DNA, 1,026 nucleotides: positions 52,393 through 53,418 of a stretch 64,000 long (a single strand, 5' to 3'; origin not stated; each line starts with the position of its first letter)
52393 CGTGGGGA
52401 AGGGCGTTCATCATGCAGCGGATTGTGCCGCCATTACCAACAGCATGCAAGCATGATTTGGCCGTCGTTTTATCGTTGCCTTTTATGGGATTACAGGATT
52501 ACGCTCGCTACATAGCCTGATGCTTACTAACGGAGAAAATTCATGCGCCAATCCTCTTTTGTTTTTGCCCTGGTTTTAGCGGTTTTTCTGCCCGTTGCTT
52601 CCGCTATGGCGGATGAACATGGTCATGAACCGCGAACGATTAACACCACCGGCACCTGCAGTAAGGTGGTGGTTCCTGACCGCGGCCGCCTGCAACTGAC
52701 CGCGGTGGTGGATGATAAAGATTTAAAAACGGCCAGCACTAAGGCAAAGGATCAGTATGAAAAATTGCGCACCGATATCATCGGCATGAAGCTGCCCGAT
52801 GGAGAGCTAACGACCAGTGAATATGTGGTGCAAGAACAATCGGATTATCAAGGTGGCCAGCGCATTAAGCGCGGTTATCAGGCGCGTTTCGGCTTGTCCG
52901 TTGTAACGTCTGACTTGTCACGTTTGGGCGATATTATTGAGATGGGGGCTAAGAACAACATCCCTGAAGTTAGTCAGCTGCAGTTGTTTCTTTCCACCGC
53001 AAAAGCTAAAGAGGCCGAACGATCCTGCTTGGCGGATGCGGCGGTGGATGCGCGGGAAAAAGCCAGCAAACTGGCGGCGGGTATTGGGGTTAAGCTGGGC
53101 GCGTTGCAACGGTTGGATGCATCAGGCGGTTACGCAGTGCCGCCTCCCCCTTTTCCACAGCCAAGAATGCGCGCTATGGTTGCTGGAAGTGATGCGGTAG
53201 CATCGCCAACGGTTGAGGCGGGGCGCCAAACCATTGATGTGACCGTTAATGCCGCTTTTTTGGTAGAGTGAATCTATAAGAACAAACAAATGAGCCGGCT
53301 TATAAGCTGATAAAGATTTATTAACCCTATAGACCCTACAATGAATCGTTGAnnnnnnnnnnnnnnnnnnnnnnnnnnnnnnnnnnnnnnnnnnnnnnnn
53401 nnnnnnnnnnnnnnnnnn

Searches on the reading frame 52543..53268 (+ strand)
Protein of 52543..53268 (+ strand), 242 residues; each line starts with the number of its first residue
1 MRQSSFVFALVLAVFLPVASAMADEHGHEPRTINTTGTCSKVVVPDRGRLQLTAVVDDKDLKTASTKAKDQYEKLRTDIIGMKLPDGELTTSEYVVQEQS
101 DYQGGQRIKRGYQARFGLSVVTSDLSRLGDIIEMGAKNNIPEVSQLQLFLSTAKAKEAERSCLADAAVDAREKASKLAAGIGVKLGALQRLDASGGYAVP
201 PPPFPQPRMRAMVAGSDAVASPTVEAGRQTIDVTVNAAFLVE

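Call 4: search_protein_families(library=pfam, proteins=[window:52543-53268:+], max_evalue=0.1)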
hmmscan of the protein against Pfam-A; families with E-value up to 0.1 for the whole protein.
window:52543-53268:+ (242 aa): 1 family
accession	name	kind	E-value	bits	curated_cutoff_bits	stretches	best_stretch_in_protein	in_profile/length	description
PF04402.19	SIMPL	-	1.1e-33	117.7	25.2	1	33-239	1-205/205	Protein of unknown function (DUF541)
